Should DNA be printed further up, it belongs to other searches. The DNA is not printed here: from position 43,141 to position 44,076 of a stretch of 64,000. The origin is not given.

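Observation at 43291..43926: Ureidoglycolate-lyase-fold protein translationally coupled to phnW: a candidate new phosphonate-pathway enzyme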

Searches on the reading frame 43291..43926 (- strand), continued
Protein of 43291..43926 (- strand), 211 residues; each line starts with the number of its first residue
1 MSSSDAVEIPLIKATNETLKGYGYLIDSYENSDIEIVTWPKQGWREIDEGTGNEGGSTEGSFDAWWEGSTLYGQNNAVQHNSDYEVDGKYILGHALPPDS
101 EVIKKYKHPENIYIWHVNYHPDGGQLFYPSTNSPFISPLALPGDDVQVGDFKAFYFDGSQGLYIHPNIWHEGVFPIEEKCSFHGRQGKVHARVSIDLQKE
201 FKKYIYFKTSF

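Call 32: search_protein_families(library=pfam, proteins=[L063:10638-11237:+, L063:11263-12315:+, L063:12321-12944:+, L069:8081-9100:+, L069:9097-9924:+, L081:8805-9890:+, L081:10637-11224:+, L082:10634-11569:+, L082:11574-12995:+, L046:10657-14013:+], max_evalue=0.001)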
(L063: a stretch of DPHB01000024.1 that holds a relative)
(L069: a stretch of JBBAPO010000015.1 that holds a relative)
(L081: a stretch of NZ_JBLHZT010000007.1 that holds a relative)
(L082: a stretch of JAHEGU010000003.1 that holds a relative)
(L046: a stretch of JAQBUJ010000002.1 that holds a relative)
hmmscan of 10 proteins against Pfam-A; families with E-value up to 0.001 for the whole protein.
L063:10638-11237:+ (199 aa): 5 families
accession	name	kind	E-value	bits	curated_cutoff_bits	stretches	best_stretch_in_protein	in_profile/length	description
PF13489.12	Methyltransf_23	-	6.6e-13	49.1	27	1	27-168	11-150/164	Methyltransferase domain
PF13649.12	Methyltransf_25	-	1.6e-10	41.9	27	1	43-130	2-97/97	Methyltransferase domain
PF03848.20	TehB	-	2.2e-09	37.5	20.4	1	33-131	25-129/193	Tellurite resistance protein TehB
PF08241.18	Methyltransf_11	-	4.3e-08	34.1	21.2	1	43-132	1-93/95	Methyltransferase domain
PF08242.18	Methyltransf_12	-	4.6e-05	24.5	30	1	43-132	1-98/98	Methyltransferase domain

L063:11263-12315:+ (350 aa): 3 families
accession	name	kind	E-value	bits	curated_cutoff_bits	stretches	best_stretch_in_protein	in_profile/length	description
PF04235.18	DUF418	-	9.8e-17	61.8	23.6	1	241-349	51-160/163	Protein of unknown function (DUF418)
PF07786.18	HGSNAT_cat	-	7.8e-12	45.6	22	1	8-203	1-194/222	Heparan-alpha-glucosaminide N-acetyltransferase, catalytic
PF01757.29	Acyl_transf_3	-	6e-06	26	31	1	105-327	134-322/326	Acyltransferase domain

L063:12321-12944:+ (207 aa): 4 families
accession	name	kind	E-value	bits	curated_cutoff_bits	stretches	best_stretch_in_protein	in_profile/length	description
PF01323.26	DSBA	-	4.3e-17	63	25.6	1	11-181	4-173/191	DSBA-like thioredoxin domain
PF13743.12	Thioredoxin_5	-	5.8e-17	62.4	27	1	10-180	1-163/186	Thioredoxin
PF13098.12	Thioredoxin_2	-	4.2e-05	24.3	27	0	147-184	45-85/104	Thioredoxin-like domain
PF00085.26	Thioredoxin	-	5.5e-05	23.6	23.5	0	6-43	19-56/103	Thioredoxin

L069:8081-9100:+ (339 aa): 4 families
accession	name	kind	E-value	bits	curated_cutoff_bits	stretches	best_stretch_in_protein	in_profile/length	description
PF08546.17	ApbA_C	-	1.5e-28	100.1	22.7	1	200-319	1-122/125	Ketopantoate reductase PanE/ApbA C terminal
PF02558.23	ApbA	-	1.5e-27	96.5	22.2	1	5-174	1-149/150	Ketopantoate reductase PanE/ApbA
PF03807.23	F420_oxidored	-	2.5e-06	28.4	21.6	1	4-106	1-93/94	NADP oxidoreductase coenzyme F420-dependent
PF01210.29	NAD_Gly3P_dh_N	-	0.00041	20.8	23.1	1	4-108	1-106/158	NAD-dependent glycerol-3-phosphate dehydrogenase N-terminus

L069:9097-9924:+ (275 aa): 1 family
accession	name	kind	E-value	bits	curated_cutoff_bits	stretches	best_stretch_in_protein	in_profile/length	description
PF01925.25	TauE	-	2.3e-51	175.2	32.6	1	13-266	1-237/237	Sulfite exporter TauE/SafE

L081:8805-9890:+ (361 aa): 1 family
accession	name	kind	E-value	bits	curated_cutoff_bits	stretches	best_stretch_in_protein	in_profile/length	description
PF04116.19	FA_hydroxylase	-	7.7e-29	101.2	31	1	140-275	1-132/132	Fatty acid hydroxylase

L081:10637-11224:+ (195 aa): 1 family
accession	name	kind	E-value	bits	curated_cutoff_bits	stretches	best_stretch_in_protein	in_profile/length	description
PF07386.16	DUF1499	-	8.1e-07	29.9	22.6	1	110-189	40-114/114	Protein of unknown function (DUF1499)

L082:10634-11569:+ (311 aa): 3 families
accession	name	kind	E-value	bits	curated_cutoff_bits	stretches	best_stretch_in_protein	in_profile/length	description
PF02826.25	2-Hacid_dh_C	-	2e-48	164.6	25.1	1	104-277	1-178/178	D-isomer specific 2-hydroxyacid dehydrogenase, NAD binding domain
PF03446.21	NAD_binding_2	-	3.2e-09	37.4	21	1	138-242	1-109/161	NAD binding domain of 6-phosphogluconate dehydrogenase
PF03721.20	UDPG_MGDP_dh_N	-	0.00022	21.3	27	1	138-176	2-40/187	UDP-glucose/GDP-mannose dehydrogenase family, NAD binding domain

L082:11574-12995:+ (473 aa): 3 families
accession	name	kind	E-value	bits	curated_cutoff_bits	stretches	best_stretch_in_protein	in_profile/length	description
PF00884.28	Sulfatase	-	6.4e-43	147.6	25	1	5-343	2-301/301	Sulfatase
PF16347.10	SGSH_C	-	2.5e-11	44.4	29.3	1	292-434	1-151/154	N-sulphoglucosamine sulphohydrolase, C-terminal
PF01663.27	Phosphodiest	-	0.00025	21.2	23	0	258-288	190-220/342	Type I phosphodiesterase / nucleotide pyrophosphatase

L046:10657-14013:+ (1118 aa): 9 families
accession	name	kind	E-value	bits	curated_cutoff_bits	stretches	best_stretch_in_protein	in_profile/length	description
PF00211.25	Guanylate_cyc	-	5e-20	72.3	21.9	1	101-270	7-179/183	Adenylate and Guanylate cyclase catalytic domain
PF13191.12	AAA_16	-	1.7e-14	55.1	32.6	1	286-466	1-157/167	AAA ATPase domain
PF13424.12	TPR_12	-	3.7e-10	40.3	30.1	2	908-978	4-76/77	Tetratricopeptide repeat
PF00536.37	SAM_1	-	3.4e-09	37.4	23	1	3-58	4-60/64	SAM domain (Sterile alpha motif)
PF07719.23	TPR_2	-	4.5e-08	33.1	27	0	949-977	3-31/34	Tetratricopeptide repeat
PF07647.24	SAM_2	-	2.1e-06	28.2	20.5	1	3-58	5-62/66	SAM domain (Sterile alpha motif)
PF13374.12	TPR_10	-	0.00012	22.4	27.5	0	910-940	5-35/42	Tetratricopeptide repeat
PF13401.12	AAA_22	-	0.00047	20.9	27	0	311-475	6-121/130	AAA domain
PF17874.7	TPR_MalT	-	0.00092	19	45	1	872-1090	45-265/336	MalT-like TPR region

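Call 47: search_solved_structures(query=L067:9342-9947:+, max_evalue=0.001)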
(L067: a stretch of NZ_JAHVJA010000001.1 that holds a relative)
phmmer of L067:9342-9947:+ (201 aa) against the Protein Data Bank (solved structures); distinct sequences matched with E-value up to 0.001: 4.
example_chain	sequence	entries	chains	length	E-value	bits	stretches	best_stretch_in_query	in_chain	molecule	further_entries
6npa_A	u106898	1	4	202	3.2e-121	405.7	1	1-195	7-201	TmpB, (R)-1-hydroxy-2-trimethylaminoethylphosphonate oxygenase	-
4n71_A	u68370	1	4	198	3e-29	105.6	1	12-190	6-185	Predicted HD phosphohydrolase PhnZ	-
4mlm_A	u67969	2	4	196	3e-29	105.6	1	12-190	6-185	Predicted HD phosphohydrolase PhnZ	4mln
4n6w_A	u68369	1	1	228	4.2e-29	105.1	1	10-189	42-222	Predicted HD phosphohydrolase PhnZ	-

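Call 48: search_solved_structures(query=L067:8205-9338:+, max_evalue=1e-10)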
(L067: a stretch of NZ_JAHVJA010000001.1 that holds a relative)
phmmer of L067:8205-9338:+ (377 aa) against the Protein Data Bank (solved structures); distinct sequences matched with E-value up to 1e-10: 5.
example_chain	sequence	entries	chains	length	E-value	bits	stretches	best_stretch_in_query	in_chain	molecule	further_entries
6npb_A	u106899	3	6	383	2e-233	777.4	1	1-377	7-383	TmpA, 2-trimethylaminoethylphosphonate hydroxylase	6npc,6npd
4bg1_A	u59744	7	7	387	1.4e-48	168.9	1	15-376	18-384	GAMMA-BUTYROBETAINE DIOXYGENASE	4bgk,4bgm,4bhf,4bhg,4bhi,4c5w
3ms5_A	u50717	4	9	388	1.4e-48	168.9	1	15-376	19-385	Gamma-butyrobetaine dioxygenase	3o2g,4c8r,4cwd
3n6w_A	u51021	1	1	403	1.6e-48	168.7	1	15-376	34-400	Gamma-butyrobetaine dioxygenase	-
9j0j_A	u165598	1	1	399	2e-35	125.7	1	12-359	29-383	Fe/2OG-dependent oxygenase DfmD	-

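Call 50: search_protein_families(library=ncbifam, proteins=[L082:10634-11569:+, L082:11574-12995:+, L048:2862-3593:+, L048:4285-5430:+, L058:4730-5965:+, L066:16050-16850:+, L060:14203-14808:+, L066:13243-14115:+, L058:8817-9839:+], max_evalue=0.00001)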
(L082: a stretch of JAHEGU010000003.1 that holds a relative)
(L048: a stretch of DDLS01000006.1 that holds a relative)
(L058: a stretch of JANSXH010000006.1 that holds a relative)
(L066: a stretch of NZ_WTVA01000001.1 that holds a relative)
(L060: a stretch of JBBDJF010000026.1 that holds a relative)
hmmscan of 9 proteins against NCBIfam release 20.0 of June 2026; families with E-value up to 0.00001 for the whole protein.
L082:10634-11569:+ (311 aa): 21 families
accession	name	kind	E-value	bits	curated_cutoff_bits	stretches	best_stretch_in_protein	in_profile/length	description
NF012013.0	PRK15469.1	equivalog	5.1e-48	163.7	403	1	60-311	55-312/312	glyoxylate/hydroxypyruvate reductase GhrA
NF041369.1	Dhydh_Halo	equivalog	5.6e-43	147.3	400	1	97-305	90-304/305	D-2-hydroxyacid dehydrogenase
TIGR01327.1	PGDH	equivalog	2.4e-35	122.3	454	1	41-277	42-279/525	phosphoglycerate dehydrogenase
NF009714.1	PRK13243.1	equivalog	1e-29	104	455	1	41-278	47-292/332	glyoxylate reductase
NF006263.0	PRK08410.1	equivalog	6.8e-29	101.2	389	1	39-279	41-286/311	D-2-hydroxyacid dehydrogenase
NF011938.0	PRK15409.1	equivalog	4e-28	98.4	492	1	53-277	58-287/324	glyoxylate/hydroxypyruvate reductase GhrB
NF008759.0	PRK11790.1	equivalog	1.2e-25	90.1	404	1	97-278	111-296/410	phosphoglycerate dehydrogenase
NF005387.0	PRK06932.1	equivalog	1.5e-25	89.8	492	1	39-280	43-290/314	2-hydroxyacid dehydrogenase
NF005069.0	PRK06487.1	equivalog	1.6e-25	89.9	448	1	43-277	51-289/320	2-hydroxyacid dehydrogenase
NF005750.0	PRK07574.1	equivalog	2e-25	89.7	329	1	57-282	110-340/386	NAD-dependent formate dehydrogenase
NF005027.0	PRK06436.1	equivalog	3e-25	89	261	1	61-279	49-259/303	2-hydroxyacid dehydrogenase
NF001309.0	PRK00257.1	equivalog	1.3e-22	80.3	434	1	135-297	115-276/379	4-phosphoerythronate dehydrogenase PdxB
NF006374.0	PRK08605.1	subfamily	2e-20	73.1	356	1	65-256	73-266/332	D-lactate dehydrogenase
NF009127.0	PRK12480.1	equivalog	1.2e-18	67.3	579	1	63-256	71-264/330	D-lactate dehydrogenase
NF000492.1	vanH_gen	exception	1.3e-18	67.1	540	1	99-256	102-255/312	D-lactate dehydrogenase VanH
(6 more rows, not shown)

L082:11574-12995:+ (473 aa): 5 families
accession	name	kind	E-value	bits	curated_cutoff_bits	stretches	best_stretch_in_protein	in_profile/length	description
TIGR03417.1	chol_sulfatase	equivalog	2.8e-82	277.2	433.45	1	5-449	4-454/500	choline-sulfatase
NF010322.0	PRK13759.1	equivalog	5.9e-67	226.2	481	2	162-452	185-471/486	arylsulfatase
NF045661.1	HdlasePehA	equivalog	7e-46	156.9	900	2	162-433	186-483/506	phosphoric/sulfuric ester hydrolase PehA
NF052527.1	Mn_arylsulf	exception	2e-39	135.8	850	2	179-436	197-453/479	manganese-dependent arylsulfatase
NF038282.1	LapC_YejM_PbgA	exception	4.1e-08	32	825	1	249-338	411-497/584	LPS biosynthesis-modulating metalloenzyme YejM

L048:2862-3593:+ (243 aa): 8 families
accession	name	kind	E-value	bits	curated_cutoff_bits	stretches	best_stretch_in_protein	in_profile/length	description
TIGR03351.1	PhnX-like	hypoth_equivalog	1.4e-50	172.3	218.9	1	7-239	1-217/220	phosphonatase-like hydrolase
TIGR01422.2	phosphonatase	equivalog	1.2e-28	100.1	220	1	7-216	1-203/251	phosphonoacetaldehyde hydrolase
NF009804.0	PRK13288.1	equivalog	2.4e-12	46.8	218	1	7-237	3-206/215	pyrophosphatase PpaX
NF053653.1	InDiPhoBT2121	equivalog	2.6e-10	40.2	245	1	9-240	3-214/216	inorganic diphosphatase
NF009695.0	PRK13222.1-2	equivalog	5.1e-10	39.2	225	1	6-241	5-222/226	phosphoglycolate phosphatase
TIGR02009.1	PGMB-YQAB-SF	subfamily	7.2e-09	36.1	153.35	1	9-206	3-181/186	beta-phosphoglucomutase family hydrolase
TIGR01457.1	HAD-SF-IIA-hyp2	hypoth_equivalog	5.6e-06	26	247.65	1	147-226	160-236/249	TIGR01457 family HAD-type hydrolase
TIGR01449.2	PGP_bact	equivalog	7e-06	25.7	180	0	10-239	1-211/213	phosphoglycolate phosphatase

L048:4285-5430:+ (381 aa): 24 families
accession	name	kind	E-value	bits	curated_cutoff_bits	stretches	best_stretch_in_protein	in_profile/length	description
TIGR03364.1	HpnW_proposed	hypoth_equivalog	1.5e-139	465.1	285.1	1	8-371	2-365/365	TIGR03364 family FAD-dependent oxidoreductase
TIGR02352.1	thiamin_ThiO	equivalog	4.1e-22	78.8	250.8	1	9-225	1-225/351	glycine oxidase ThiO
TIGR03197.1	MnmC_Cterm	equivalog_domain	5.5e-15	55.3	174.2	1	8-241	1-240/400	FAD-dependent 5-carboxymethylaminomethyl-2-thiouridine(34) oxidoreductase MnmC1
NF002480.1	PRK01747.1-1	equivalog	1.3e-12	46.9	540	1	4-240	246-488/645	bifunctional tRNA (5-methylaminomethyl-2-thiouridine)(34)-methyltransferase MnmC2/FAD-dependent 5-carboxymethylaminomethyl-2-thiouridine(34)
NF033460.1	glycerol3P_ox_II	equivalog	6.3e-11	42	460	1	7-179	2-180/361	type 2 glycerol-3-phosphate oxidase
NF001933.0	PRK00711.1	subfamily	4.5e-10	39.1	383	0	9-52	3-47/429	D-amino acid dehydrogenase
NF004789.0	PRK06134.1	subfamily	2.3e-09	36.4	747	1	3-53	9-59/581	FAD-dependent oxidoreductase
NF050086.1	pipecolate_AmaA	exception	4.6e-09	35.4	600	1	2-52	21-71/425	L-pipecolate oxidase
NF008313.0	PRK11101.1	equivalog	1.6e-08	33.6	425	1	3-139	5-141/548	anaerobic glycerol-3-phosphate dehydrogenase subunit A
NF008726.1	PRK11728.1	equivalog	2e-08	33.5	299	1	8-200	2-200/389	L-2-hydroxyglutarate oxidase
NF008425.0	PRK11259.1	equivalog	1.7e-07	30.6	257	1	5-207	3-210/377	N-methyl-L-tryptophan oxidase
TIGR01377.1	soxA_mon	subfamily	4.9e-07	28.9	479.65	1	8-365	2-347/381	amino oxidase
NF005720.0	PRK07538.1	subfamily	1.4e-06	27.5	400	1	6-40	2-36/418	hypothetical protein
NF002481.1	PRK01747.1-2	equivalog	1.7e-06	27.2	600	1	3-54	235-287/611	bifunctional tRNA (5-methylaminomethyl-2-thiouridine)(34)-methyltransferase MnmC2/FAD-dependent 5-carboxymethylaminomethyl-2-thiouridine(34)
NF053677.1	Desat2ChcC2Cyan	equivalog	2.1e-06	26.4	900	1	8-83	2-77/558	4-oxocyclohex-2-ene-1-carboxylate 5-dehydrogenase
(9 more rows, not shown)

L058:4730-5965:+ (411 aa): 25 families
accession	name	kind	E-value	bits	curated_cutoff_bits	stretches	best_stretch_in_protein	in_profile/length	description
NF006769.0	PRK09290.1-3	subfamily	3.8e-208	691.2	452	1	2-410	6-414/417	allantoate amidohydrolase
NF009527.0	PRK12891.1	subfamily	1.9e-166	554.3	461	1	4-409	6-422/426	Zn-dependent hydrolase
NF009530.0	PRK12893.1-4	subfamily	9.9e-147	489.4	551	1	4-410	5-410/423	Zn-dependent hydrolase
NF006771.0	PRK09290.1-5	subfamily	1.2e-135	452.3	399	1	4-408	2-410/413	allantoate amidohydrolase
NF009528.0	PRK12893.1-1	subfamily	1.5e-131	439.2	570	1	4-409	11-416/420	Zn-dependent hydrolase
TIGR01879.1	hydantase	subfamily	1.6e-129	432.3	204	1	9-406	1-400/401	hydantoinase/carbamoylase family amidase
NF058540.1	Ncarbamyl_ErtE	equivalog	1.3e-109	366.6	520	1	2-406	4-413/418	N-carbamyl-l-glutamate amidohydrolase ErtE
NF006772.0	PRK09290.2-1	subfamily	1.6e-102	343.5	424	1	13-402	18-410/430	allantoate amidohydrolase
NF009529.0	PRK12893.1-2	equivalog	2.5e-93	313.1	508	1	2-403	3-403/411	Zn-dependent hydrolase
NF006775.0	PRK09290.2-5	equivalog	4e-91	305.8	479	1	4-405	8-411/419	allantoate amidohydrolase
NF006768.0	PRK09290.1-1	equivalog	4.7e-91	305.7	532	1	12-404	10-404/411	allantoate deiminase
NF009531.0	PRK12893.1-5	equivalog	1.2e-81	274.4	486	1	2-406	3-410/421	Zn-dependent hydrolase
TIGR03176.1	AllC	equivalog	7.7e-76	255.4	597.75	1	13-406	7-401/406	allantoate deiminase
NF006770.0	PRK09290.1-4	equivalog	2.6e-74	250.3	372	1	13-404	7-397/403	allantoate amidohydrolase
NF006773.0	PRK09290.2-2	equivalog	1.6e-72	244.7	584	1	9-407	16-416/419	allantoate amidohydrolase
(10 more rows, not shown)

L066:16050-16850:+ (266 aa): 72 families (the best 25 are shown)
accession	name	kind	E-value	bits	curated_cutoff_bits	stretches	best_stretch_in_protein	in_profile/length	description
NF006699.0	PRK09245.1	subfamily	7.2e-136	451.7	354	1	1-265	1-265/266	crotonase/enoyl-CoA hydratase family protein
NF051848.1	EnCoAHydtEchA19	equivalog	5.5e-65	219.5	400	1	6-265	3-257/258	enoyl-CoA hydratase EchA19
TIGR02280.1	PaaB1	equivalog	5.2e-64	216.2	345.15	1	6-266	2-256/256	2-(1,2-epoxy-1,2-dihydrophenyl)acetyl-CoA isomerase PaaG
NF004635.0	PRK05981.1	equivalog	1.1e-61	208.7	351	1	6-265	7-265/266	enoyl-CoA hydratase/isomerase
NF004475.0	PRK05809.1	subfamily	3.9e-61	206.8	394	1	5-265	6-259/260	short-chain-enoyl-CoA hydratase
NF004840.0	PRK06190.1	equivalog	6.6e-58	196.3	253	1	2-254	3-246/260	enoyl-CoA hydratase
NF004525.0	PRK05870.1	equivalog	8.1e-57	193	285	1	2-255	2-246/249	enoyl-CoA hydratase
NF006007.0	PRK08138.1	subfamily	1e-56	192.2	355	1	7-265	12-260/261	enoyl-CoA hydratase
NF006107.0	PRK08258.1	equivalog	5e-56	190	330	1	4-266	18-277/277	enoyl-CoA hydratase family protein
NF007239.0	PRK09674.1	equivalog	7.2e-56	189.5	371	1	3-265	4-256/257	2,3-dehydroadipyl-CoA hydratase PaaF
NF006109.0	PRK08260.1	subfamily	1.1e-55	188.9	320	1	3-265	4-277/296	enoyl-CoA hydratase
NF046063.1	oxepin_alt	equivalog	5.1e-55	186.7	300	1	6-260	3-252/254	oxepin-CoA hydrolase, alternative type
NF005700.0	PRK07511.1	subfamily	1.8e-54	185.1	274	1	1-264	1-259/260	enoyl-CoA hydratase family protein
NF006008.0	PRK08139.1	equivalog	2.3e-54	184.7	313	1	3-265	11-265/266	enoyl-CoA hydratase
NF004634.0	PRK05980.1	equivalog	6.5e-54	183.1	375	1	1-264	1-261/263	crotonase/enoyl-CoA hydratase family protein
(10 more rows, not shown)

L060:14203-14808:+ (201 aa): 0 families

L066:13243-14115:+ (290 aa): 11 families
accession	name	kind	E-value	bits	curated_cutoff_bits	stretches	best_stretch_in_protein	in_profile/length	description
TIGR03381.1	agmatine_aguB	equivalog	1.6e-75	254.1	410.25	1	23-283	12-278/279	N-carbamoylputrescine amidase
NF040852.1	nitrile_Arch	equivalog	4e-48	163.8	500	1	33-281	23-260/262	nitrilase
NF033621.1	de_GSH_amidase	exception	2.4e-29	102.5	355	1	30-277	18-254/260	deaminated glutathione amidase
NF009803.0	PRK13287.1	equivalog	3e-22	78.8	406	1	64-271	69-270/333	formamidase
NF043013.1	DeGluthAmidYersProt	equivalog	2e-17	63.3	500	1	64-277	51-269/278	deaminated glutathione amidase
NF007757.0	PRK10438.1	equivalog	6.5e-17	61.6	249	1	67-275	51-249/256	amidohydrolase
TIGR00546.1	lnt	equivalog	3.9e-16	59.2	132.9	1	3-186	159-348/395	apolipoprotein N-acyltransferase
NF010588.0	PRK13981.1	equivalog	4.2e-16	58.4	479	1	35-261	29-247/546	NAD+ synthase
NF009802.0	PRK13286.1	equivalog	4.6e-16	58.7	427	1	39-271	47-271/345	aliphatic amidase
TIGR04048.1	nitrile_sll0784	equivalog_domain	1.2e-13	50.7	502.6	1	26-174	18-171/301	Nit6803 family nitrilase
NF002730.0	PRK02628.1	equivalog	6.3e-08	31.2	473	0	154-277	170-295/677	NAD(+) synthase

L058:8817-9839:+ (340 aa): 0 families

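Call 51: find_encoding_contigs(protein=P0128, flank=8000, max_places=5)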
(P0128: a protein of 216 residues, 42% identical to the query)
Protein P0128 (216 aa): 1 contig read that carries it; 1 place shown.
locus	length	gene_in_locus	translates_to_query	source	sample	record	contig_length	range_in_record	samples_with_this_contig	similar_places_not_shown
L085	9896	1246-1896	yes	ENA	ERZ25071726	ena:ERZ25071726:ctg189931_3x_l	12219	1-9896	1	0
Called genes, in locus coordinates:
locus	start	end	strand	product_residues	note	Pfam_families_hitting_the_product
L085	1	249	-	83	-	?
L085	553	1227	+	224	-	-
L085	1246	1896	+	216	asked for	PF04115:Ureidogly_lyase (weak)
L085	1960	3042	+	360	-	PF09234:DUF1963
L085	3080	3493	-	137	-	PF02033:RBFA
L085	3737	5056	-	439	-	-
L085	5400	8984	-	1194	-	PF02463:SMC_N, PF13175:AAA_15, PF13304:AAA_21, PF13476:AAA_23, PF13555:AAA_29 (weak), PF06470:SMC_hinge, PF13304:AAA_21 (weak)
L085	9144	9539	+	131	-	-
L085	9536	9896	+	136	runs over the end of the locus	-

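Call 52: find_encoding_contigs(protein=P0152, flank=8000, max_places=5)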
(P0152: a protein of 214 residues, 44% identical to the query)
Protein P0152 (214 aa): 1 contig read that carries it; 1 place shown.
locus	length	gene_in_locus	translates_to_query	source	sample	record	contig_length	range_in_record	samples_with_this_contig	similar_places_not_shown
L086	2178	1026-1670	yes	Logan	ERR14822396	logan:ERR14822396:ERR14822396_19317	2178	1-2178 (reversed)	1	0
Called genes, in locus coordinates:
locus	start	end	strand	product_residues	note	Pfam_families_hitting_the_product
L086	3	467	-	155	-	?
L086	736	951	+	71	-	PF01253:SUI1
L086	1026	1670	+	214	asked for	PF04115:Ureidogly_lyase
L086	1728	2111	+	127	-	PF01253:SUI1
